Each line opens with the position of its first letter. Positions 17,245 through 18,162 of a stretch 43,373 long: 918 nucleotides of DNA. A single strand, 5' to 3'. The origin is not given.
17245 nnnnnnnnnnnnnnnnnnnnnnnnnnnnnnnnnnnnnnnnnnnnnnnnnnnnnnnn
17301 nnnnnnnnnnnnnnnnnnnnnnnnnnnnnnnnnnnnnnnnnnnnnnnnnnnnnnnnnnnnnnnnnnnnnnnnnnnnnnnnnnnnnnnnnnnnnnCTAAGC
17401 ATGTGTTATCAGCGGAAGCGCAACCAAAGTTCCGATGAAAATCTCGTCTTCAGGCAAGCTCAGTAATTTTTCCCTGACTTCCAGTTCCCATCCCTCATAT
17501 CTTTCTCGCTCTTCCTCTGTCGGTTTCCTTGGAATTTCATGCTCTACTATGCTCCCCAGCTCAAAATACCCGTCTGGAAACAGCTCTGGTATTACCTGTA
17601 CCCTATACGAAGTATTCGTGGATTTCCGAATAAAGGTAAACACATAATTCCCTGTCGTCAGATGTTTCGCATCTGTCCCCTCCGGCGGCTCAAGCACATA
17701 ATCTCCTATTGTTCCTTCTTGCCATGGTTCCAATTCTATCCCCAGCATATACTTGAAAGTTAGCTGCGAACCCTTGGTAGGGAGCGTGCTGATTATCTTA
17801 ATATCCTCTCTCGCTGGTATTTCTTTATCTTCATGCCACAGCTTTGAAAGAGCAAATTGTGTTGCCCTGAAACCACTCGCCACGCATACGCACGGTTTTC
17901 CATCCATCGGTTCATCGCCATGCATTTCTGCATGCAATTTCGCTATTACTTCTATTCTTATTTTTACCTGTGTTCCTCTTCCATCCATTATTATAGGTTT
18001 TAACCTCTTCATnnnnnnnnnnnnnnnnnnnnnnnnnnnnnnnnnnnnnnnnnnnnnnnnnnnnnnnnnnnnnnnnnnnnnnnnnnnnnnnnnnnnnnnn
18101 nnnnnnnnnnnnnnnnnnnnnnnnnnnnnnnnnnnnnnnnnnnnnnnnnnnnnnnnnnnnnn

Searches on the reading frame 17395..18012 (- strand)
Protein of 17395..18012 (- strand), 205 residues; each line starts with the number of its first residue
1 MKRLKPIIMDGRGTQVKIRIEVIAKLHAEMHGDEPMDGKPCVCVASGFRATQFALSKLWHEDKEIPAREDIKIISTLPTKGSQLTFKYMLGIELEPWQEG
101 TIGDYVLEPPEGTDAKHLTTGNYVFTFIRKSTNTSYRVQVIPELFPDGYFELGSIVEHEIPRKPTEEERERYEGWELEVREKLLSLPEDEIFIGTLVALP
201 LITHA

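Call 56: search_protein_families(library=pfam, proteins=[window:17395-18012:-], max_evalue=0.01)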
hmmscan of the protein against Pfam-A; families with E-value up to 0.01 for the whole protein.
window:17395-18012:- (205 aa): 1 family
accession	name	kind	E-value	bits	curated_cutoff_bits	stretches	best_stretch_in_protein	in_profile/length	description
PF02663.19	FmdE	-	4.1e-06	27.3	22.9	1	116-192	60-132/133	FmdE, Molybdenum formylmethanofuran dehydrogenase operon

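Call 57: search_protein_families(library=ncbifam, proteins=[window:17395-18012:-], max_evalue=0.001)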
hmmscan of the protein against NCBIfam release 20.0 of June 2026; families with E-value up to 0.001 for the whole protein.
window:17395-18012:- (205 aa): 0 families
